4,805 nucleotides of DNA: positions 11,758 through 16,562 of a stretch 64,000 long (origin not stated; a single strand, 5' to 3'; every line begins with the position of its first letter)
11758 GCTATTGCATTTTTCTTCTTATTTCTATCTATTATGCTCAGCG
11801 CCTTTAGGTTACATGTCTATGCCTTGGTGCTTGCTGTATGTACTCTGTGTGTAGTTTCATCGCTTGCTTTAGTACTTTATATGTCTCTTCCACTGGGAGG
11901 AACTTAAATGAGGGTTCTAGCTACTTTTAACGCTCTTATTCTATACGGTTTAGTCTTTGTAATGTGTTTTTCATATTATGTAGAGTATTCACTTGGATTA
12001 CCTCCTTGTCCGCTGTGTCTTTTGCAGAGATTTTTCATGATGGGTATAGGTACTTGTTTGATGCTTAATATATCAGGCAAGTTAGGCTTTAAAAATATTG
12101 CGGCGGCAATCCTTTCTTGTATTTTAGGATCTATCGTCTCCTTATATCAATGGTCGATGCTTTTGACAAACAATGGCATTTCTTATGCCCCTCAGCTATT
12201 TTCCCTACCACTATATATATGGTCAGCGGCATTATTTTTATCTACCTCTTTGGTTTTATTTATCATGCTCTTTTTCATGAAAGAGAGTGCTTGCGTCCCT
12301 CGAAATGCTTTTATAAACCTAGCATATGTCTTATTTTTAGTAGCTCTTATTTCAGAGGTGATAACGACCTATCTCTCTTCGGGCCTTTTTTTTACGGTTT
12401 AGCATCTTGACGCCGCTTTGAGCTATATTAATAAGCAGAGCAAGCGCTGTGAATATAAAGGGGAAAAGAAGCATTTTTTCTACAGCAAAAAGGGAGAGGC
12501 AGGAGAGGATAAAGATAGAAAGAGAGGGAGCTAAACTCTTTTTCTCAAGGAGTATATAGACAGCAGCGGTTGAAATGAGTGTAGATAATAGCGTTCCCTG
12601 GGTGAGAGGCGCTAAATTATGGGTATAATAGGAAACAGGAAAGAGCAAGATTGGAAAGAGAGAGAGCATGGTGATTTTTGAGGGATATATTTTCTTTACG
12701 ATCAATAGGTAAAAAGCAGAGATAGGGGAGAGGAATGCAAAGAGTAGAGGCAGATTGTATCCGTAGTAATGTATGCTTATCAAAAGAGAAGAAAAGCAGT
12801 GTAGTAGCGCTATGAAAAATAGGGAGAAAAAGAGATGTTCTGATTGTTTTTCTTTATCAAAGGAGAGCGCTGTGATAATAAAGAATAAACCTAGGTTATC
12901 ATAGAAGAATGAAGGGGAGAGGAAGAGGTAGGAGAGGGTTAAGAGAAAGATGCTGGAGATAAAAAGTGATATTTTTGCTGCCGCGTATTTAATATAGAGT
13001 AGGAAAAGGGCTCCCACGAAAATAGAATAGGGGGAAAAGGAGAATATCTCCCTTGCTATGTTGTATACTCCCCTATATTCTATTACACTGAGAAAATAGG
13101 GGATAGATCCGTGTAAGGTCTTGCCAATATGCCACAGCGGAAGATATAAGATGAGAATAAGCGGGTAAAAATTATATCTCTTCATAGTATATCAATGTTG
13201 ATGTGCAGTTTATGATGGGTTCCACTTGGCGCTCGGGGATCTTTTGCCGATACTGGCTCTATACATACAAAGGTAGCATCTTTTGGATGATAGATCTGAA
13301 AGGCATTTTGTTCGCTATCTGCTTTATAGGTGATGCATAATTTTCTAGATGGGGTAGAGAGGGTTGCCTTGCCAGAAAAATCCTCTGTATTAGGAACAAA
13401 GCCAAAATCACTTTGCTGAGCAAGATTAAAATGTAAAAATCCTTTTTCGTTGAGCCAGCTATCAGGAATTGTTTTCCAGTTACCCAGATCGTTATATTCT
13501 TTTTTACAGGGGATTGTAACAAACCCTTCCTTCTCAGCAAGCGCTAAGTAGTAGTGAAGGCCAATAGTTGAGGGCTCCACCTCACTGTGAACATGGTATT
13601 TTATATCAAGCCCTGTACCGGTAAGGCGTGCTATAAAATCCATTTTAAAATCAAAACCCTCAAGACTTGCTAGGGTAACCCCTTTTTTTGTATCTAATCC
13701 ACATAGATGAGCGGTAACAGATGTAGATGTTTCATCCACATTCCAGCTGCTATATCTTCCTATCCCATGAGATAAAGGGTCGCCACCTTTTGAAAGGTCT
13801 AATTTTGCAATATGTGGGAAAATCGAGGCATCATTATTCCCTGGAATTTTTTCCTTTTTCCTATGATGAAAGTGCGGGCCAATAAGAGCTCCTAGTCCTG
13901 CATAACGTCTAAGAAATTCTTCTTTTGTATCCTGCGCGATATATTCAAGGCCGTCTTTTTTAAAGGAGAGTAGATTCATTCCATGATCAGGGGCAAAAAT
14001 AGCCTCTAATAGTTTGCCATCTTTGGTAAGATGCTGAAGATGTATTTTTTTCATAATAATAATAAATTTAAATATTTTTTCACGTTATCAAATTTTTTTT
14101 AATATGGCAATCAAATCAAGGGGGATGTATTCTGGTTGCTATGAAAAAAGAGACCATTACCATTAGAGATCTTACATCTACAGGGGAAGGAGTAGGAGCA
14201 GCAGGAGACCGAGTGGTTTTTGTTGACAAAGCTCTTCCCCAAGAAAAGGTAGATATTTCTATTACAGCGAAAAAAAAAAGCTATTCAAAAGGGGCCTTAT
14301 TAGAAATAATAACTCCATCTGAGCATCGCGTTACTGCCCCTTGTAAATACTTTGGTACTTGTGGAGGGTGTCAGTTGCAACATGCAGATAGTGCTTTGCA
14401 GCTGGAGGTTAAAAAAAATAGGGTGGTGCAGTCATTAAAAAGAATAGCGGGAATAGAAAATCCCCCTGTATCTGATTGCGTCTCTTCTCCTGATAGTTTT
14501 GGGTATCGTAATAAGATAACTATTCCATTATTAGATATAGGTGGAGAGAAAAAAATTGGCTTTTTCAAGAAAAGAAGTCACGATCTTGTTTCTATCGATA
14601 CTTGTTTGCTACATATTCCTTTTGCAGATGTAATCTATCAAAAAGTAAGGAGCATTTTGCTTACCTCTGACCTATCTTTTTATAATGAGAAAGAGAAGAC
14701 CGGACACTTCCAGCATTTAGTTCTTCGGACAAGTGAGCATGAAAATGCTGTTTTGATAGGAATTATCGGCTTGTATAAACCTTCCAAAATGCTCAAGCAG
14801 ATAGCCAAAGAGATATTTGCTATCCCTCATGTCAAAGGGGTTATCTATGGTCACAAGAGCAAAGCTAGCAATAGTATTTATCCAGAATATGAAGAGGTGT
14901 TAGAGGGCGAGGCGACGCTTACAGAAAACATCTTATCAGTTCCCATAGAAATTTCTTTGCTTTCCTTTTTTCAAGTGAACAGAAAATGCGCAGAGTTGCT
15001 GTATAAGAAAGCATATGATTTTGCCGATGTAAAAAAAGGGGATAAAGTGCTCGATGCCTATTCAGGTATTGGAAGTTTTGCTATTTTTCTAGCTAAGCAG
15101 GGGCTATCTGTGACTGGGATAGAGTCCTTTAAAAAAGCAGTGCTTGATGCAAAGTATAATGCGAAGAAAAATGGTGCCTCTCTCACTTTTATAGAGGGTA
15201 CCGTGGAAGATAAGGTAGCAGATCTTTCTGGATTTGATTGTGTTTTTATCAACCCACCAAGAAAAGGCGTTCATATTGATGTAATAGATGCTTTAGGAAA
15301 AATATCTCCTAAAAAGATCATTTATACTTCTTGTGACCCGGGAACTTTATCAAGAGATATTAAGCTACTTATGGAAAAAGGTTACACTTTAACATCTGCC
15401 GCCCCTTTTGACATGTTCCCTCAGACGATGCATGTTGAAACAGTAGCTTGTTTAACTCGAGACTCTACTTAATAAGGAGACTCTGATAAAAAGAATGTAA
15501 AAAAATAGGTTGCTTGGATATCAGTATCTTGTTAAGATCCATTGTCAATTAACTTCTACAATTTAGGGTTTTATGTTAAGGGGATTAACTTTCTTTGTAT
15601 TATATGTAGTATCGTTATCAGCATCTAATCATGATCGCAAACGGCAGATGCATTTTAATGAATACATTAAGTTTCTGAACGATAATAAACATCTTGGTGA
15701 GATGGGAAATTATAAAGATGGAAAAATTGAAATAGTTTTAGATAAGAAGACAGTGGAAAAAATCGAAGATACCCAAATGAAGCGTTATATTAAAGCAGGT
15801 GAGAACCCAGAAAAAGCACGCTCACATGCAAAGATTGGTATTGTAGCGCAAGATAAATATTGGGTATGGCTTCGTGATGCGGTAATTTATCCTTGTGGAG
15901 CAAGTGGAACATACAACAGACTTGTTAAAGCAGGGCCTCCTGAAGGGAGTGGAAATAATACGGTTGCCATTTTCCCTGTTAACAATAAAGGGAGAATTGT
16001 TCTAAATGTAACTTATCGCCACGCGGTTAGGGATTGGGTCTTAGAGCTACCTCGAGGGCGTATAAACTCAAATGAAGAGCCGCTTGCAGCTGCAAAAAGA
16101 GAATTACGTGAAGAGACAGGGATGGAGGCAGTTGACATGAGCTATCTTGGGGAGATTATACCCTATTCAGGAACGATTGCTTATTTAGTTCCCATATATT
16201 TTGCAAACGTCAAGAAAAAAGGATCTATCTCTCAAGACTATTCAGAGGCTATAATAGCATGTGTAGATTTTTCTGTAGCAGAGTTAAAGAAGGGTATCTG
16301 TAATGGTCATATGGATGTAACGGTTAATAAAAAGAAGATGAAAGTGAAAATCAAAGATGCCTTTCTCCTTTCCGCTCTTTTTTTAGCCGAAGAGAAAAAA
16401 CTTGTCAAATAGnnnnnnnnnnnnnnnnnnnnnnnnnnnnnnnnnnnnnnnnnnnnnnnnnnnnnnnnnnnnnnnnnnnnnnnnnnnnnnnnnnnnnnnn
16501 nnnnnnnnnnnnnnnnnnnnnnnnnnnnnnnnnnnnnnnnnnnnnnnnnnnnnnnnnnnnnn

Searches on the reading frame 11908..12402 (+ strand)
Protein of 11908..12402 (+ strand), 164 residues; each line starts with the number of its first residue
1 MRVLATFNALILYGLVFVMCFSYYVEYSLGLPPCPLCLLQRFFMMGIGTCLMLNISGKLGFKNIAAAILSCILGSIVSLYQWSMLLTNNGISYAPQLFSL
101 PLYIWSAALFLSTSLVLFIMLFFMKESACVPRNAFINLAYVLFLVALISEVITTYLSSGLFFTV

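Call 29: search_protein_families(library=pfam, proteins=[window:11908-12402:+])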
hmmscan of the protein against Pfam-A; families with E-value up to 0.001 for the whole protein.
window:11908-12402:+ (164 aa): 1 family
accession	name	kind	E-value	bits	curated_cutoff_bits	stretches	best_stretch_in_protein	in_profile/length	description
PF02600.21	DsbB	-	1.8e-11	45.1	22.1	1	7-84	4-82/148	Disulfide bond formation protein DsbB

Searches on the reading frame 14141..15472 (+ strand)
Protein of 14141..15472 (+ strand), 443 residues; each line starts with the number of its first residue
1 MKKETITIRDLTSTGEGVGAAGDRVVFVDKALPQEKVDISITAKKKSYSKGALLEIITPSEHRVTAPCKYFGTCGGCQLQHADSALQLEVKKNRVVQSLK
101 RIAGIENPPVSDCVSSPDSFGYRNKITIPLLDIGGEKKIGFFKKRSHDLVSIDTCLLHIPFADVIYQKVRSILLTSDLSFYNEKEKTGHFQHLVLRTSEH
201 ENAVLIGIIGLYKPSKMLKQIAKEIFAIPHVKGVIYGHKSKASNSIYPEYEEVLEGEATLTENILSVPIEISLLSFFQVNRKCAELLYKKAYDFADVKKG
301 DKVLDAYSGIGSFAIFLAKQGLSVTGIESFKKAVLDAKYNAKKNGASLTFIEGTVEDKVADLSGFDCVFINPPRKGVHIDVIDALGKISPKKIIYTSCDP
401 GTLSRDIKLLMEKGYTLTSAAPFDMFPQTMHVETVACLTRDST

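Call 28: search_protein_families(library=pfam, proteins=[window:14141-15472:+])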
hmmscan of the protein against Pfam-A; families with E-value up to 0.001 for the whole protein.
window:14141-15472:+ (443 aa): 8 families
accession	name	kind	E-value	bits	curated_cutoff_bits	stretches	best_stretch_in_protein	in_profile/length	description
PF05958.17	tRNA_U5-meth_tr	-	3.8e-17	62.8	23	1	275-440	178-356/357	tRNA (Uracil-5-)-methyltransferase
PF13847.12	Methyltransf_31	-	2.6e-08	34.1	27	1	298-416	2-106/145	Methyltransferase domain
PF01938.26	TRAM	-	1.1e-06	28.9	21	1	4-54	8-61/61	TRAM domain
PF13649.12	Methyltransf_25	-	2.2e-06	28.7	27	1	303-370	1-70/97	Methyltransferase domain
PF05175.20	MTS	-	6.4e-06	26.4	23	1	299-374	31-108/170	Methyltransferase small domain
PF09445.16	Methyltransf_15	-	4.6e-05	23.5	22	1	302-377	3-84/165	RNA cap guanine-N2 methyltransferase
PF08241.18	Methyltransf_11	-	0.00028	21.9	21.2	1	305-370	2-66/95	Methyltransferase domain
PF03602.21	Cons_hypoth95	-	0.00099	19.3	24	0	299-398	41-152/182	Conserved hypothetical protein 95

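Call 45: find_homologous_proteins(query=window:14141-15472:+, max_evalue=1e-40)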
Query window:14141-15472:+ (443 aa): 4582 proteins with E <= 1e-40 among 8000 candidates; the best 120 are listed.
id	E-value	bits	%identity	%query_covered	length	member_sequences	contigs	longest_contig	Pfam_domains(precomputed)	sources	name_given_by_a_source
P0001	4.6e-292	986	100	100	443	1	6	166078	PF13847.13,PF05175.21,PF13649.13,PF01938.27,PF05958.18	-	-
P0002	5.1e-240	815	83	99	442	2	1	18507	PF13847.13,PF05175.21,PF13649.13,PF01938.27,PF05958.18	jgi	jgi:23S rRNA (uracil1939-C5)-methyltransferase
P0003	3.4e-185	634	65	99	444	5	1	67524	PF13847.13,PF05175.21,PF03602.22,PF13649.13,PF01938.27,PF08241.19,PF05958.18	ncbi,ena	-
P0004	7.0e-182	623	64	100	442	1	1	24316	PF13847.13,PF05175.21,PF13649.13,PF02475.24,PF05958.18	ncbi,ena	-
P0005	1.0e-181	623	63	99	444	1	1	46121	PF13847.13,PF05175.21,PF13649.13,PF01938.27,PF05958.18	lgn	-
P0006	9.0e-181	620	63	100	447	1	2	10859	PF13847.13,PF05175.21,PF13649.13,PF09445.17,PF01938.27,PF05958.18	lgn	-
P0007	2.9e-180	618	63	99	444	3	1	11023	PF13847.13,PF05175.21,PF03602.22,PF13649.13,PF01938.27,PF08241.19,PF05958.18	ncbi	-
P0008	3.2e-179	615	63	99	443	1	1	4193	PF13847.13,PF05175.21,PF03602.22,PF13649.13,PF02475.24,PF05958.18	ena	-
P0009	6.1e-177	607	61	100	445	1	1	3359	PF13847.13,PF05175.21,PF03602.22,PF13649.13,PF09445.17,PF01938.27,PF05958.18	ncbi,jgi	jgi:23S rRNA (uracil1939-C5)-methyltransferase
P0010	4.2e-173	594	60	99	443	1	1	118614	PF13847.13,PF05175.21,PF13649.13,PF09445.17,PF05958.18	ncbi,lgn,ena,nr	ncbi:MAG: 23S rRNA (uracil-C(5))-methyltransferase RlmCD [Chlamydiia bacterium]|nr:23S rRNA (uracil-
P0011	5.7e-173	594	61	98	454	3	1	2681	PF05175.21,PF13649.13,PF01938.27,PF05958.18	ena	-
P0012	1.5e-169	583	58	99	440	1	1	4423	PF13847.13,PF05175.21,PF13649.13,PF02475.24,PF01938.27,PF08241.19,PF05958.18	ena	-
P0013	2.7e-169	582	60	100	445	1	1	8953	PF13847.13,PF05175.21,PF13649.13,PF02475.24,PF09445.17,PF01938.27,PF05958.18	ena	-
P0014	1.9e-167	576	60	99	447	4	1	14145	PF05175.21,PF01938.27,PF05958.18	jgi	jgi:23S rRNA (uracil1939-C5)-methyltransferase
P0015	1.6e-166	573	61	100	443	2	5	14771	PF13847.13,PF05175.21,PF13649.13,PF08241.19,PF05958.18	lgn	-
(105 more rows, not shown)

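Call 46: find_encoding_contigs(protein=P0002, flank=10000, max_places=2)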
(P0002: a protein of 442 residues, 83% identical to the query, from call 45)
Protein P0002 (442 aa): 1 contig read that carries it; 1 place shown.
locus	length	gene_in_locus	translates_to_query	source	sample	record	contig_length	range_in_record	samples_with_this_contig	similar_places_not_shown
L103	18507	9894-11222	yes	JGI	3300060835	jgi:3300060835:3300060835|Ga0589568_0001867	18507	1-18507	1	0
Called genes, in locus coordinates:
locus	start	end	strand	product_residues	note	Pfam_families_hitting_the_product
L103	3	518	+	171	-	?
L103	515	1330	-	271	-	PF01975:SurE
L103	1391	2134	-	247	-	PF01171:ATP_bind_3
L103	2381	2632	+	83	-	PF02810:SEC-C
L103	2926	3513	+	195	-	-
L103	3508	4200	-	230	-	-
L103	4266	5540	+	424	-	PF07690:MFS_1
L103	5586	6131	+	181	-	PF01810:LysE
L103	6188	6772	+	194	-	PF01810:LysE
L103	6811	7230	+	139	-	PF00462:Glutaredoxin, PF13417:GST_N_3, PF13409:GST_N_2 (weak)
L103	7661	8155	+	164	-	PF02600:DsbB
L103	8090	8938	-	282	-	-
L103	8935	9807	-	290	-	PF01263:Aldose_epim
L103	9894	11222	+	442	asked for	PF01938:TRAM, PF05958:tRNA_U5-meth_tr, PF05175:MTS (weak), PF13649:Methyltransf_25 (faint), PF13847:Methyltransf_31 (weak)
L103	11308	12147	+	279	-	PF00293:NUDIX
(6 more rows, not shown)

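Call 47: find_encoding_contigs(protein=P0003, flank=10000, max_places=2)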
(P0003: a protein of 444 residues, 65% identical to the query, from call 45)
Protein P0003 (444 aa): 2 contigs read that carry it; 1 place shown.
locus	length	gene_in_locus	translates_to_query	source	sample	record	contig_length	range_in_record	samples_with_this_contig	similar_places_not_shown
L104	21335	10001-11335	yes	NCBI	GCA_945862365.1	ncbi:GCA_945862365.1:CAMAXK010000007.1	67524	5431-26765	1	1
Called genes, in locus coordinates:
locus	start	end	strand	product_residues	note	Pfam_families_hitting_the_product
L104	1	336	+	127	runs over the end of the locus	-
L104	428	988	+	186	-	-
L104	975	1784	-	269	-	PF01975:SurE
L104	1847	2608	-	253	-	PF01171:ATP_bind_3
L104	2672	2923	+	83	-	PF02810:SEC-C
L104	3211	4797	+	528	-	-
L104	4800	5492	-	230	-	-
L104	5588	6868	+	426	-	PF07690:MFS_1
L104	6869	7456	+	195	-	PF01810:LysE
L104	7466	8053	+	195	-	PF01810:LysE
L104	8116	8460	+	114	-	PF00462:Glutaredoxin, PF13417:GST_N_3, PF13409:GST_N_2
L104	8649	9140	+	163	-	PF02600:DsbB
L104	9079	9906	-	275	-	-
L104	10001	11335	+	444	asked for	PF01938:TRAM, PF05958:tRNA_U5-meth_tr, PF03602:Cons_hypoth95 (faint), PF05175:MTS (weak), PF08241:Methyltransf_11 (faint), PF13649:Methyltransf_25 (weak), PF13847:Methyltransf_31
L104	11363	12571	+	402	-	PF07690:MFS_1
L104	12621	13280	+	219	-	-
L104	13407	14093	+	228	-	-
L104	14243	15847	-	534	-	PF00070:Pyr_redox (faint), PF07992:Pyr_redox_2, PF22366:NDH2_C, PF00027:cNMP_binding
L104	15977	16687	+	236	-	PF14808:TMEM164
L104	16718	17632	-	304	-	PF01207:Dus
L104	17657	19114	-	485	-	PF01554:MatE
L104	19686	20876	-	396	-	-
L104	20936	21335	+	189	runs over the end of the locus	PF26330:DUF8085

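Call 64: find_encoding_contigs(protein=P0005, flank=10000, max_places=1)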
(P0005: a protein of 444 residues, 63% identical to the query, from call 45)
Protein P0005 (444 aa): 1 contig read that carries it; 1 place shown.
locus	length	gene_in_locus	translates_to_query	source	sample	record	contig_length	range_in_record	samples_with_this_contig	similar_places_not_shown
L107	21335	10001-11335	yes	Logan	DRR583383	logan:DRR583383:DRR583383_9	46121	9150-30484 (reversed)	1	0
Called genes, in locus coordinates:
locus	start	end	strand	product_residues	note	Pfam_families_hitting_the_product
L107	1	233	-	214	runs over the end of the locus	PF20334:DUF6629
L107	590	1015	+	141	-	-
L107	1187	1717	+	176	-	-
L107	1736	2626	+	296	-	PF00491:Arginase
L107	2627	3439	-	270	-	PF01975:SurE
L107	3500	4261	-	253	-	PF01171:ATP_bind_3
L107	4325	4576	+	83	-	PF02810:SEC-C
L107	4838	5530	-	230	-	-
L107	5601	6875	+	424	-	PF07690:MFS_1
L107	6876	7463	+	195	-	PF01810:LysE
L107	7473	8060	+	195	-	PF01810:LysE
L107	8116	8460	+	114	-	PF00462:Glutaredoxin, PF13417:GST_N_3, PF13409:GST_N_2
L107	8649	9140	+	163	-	PF02600:DsbB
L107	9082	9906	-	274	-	-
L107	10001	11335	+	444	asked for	PF01938:TRAM, PF05958:tRNA_U5-meth_tr, PF05175:MTS (weak), PF13649:Methyltransf_25 (weak), PF13847:Methyltransf_31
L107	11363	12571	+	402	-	PF07690:MFS_1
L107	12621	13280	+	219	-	-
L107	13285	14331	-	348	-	PF02661:Fic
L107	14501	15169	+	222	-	-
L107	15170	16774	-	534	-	PF00070:Pyr_redox (faint), PF07992:Pyr_redox_2, PF22366:NDH2_C, PF00027:cNMP_binding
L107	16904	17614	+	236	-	PF14808:TMEM164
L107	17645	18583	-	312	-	PF01207:Dus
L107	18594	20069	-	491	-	PF01554:MatE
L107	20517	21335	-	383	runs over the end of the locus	-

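Call 65: find_encoding_contigs(protein=P0010, flank=10000, max_places=1)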
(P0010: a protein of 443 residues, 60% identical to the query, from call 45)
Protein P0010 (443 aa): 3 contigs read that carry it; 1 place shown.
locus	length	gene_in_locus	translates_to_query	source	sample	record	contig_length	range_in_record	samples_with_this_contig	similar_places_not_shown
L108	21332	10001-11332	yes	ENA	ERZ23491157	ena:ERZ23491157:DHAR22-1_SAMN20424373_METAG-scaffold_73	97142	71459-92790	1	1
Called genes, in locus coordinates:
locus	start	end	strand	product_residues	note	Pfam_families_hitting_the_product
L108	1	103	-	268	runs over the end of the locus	PF01975:SurE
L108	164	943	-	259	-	PF01171:ATP_bind_3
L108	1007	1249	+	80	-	PF02810:SEC-C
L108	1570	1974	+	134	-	-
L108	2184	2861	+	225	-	-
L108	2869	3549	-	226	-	-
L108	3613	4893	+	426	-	PF07690:MFS_1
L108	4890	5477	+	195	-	PF01810:LysE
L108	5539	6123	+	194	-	PF01810:LysE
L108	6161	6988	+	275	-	PF02567:PhzC-PhzF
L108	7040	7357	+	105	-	PF00462:Glutaredoxin, PF13417:GST_N_3, PF13409:GST_N_2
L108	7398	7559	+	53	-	-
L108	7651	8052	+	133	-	PF02600:DsbB (weak)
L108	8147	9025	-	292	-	-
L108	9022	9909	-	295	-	PF01263:Aldose_epim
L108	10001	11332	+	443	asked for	PF05958:tRNA_U5-meth_tr, PF05175:MTS, PF09445:Methyltransf_15 (weak), PF13649:Methyltransf_25, PF13847:Methyltransf_31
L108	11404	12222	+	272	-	PF00293:NUDIX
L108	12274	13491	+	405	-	PF07690:MFS_1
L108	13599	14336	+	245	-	-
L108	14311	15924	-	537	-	PF00070:Pyr_redox (faint), PF07992:Pyr_redox_2, PF22366:NDH2_C, PF00027:cNMP_binding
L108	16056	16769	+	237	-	PF14808:TMEM164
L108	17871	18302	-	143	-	PF07291:MauE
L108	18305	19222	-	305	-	PF01207:Dus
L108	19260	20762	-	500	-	PF01554:MatE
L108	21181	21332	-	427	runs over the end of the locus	PF05677:DUF818 (weak), PF05990:DUF900 (weak), PF12146:Hydrolase_4 (weak)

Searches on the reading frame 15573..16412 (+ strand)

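Call 28: search_protein_families(library=pfam, proteins=[window:15573-16412:+])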
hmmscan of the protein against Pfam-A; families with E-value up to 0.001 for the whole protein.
window:15573-16412:+ (279 aa): 1 family
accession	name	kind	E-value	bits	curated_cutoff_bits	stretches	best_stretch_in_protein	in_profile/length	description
PF00293.34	NUDIX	-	1.5e-11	44.9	21.1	1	130-238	5-118/134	NUDIX domain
